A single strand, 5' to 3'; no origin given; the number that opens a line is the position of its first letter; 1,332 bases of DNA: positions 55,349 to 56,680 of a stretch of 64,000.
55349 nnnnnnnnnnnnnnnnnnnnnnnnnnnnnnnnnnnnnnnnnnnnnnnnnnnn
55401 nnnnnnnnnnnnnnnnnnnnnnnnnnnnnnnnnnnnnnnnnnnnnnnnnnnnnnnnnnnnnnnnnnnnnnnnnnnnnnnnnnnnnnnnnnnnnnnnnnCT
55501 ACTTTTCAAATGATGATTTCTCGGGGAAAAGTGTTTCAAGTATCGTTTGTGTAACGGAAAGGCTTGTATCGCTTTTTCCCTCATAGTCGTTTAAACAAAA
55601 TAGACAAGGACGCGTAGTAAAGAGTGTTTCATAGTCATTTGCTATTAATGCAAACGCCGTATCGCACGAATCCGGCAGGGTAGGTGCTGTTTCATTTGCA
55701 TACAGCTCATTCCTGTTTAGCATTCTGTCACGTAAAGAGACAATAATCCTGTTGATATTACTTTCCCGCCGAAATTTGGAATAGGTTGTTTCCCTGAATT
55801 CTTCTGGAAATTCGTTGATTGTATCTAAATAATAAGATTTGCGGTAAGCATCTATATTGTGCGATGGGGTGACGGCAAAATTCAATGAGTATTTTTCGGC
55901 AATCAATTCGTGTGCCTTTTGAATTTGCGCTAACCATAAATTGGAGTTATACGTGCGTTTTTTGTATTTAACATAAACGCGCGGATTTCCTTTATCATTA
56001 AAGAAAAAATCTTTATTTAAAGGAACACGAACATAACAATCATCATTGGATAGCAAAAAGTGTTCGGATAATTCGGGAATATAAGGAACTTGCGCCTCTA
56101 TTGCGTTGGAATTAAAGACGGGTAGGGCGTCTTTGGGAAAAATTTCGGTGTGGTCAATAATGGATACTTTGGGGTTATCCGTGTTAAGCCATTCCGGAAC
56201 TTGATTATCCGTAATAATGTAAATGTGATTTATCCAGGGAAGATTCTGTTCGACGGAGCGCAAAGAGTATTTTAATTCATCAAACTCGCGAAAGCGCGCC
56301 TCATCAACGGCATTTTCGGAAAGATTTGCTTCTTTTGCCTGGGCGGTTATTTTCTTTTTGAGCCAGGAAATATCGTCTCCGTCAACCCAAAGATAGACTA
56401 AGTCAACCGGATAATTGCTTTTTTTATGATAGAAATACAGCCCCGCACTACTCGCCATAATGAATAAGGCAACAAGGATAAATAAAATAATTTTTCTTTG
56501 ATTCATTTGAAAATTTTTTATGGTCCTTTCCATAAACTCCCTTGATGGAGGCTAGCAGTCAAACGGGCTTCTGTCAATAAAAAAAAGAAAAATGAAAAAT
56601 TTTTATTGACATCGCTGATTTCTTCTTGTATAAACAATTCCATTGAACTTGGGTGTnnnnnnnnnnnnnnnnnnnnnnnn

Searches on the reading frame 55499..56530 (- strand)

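Call 90: search_protein_families(library=pfam, proteins=[window:55499-56530:-], max_evalue=0.001)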
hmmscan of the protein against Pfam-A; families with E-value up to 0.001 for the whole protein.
window:55499-56530:- (343 aa): 3 families
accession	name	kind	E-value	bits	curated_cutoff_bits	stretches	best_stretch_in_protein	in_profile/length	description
PF11380.13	Stealth_CR2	-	1.9e-40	137.8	39.4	1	79-183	1-106/108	Stealth protein CR2, conserved region 2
PF17101.10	Stealth_CR1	-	6.9e-08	32.5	27.2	1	41-63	2-24/29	Stealth protein CR1, conserved region 1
PF17103.10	Stealth_CR4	-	0.00011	22.5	27.4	1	308-343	8-45/55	Stealth protein CR4, conserved region 4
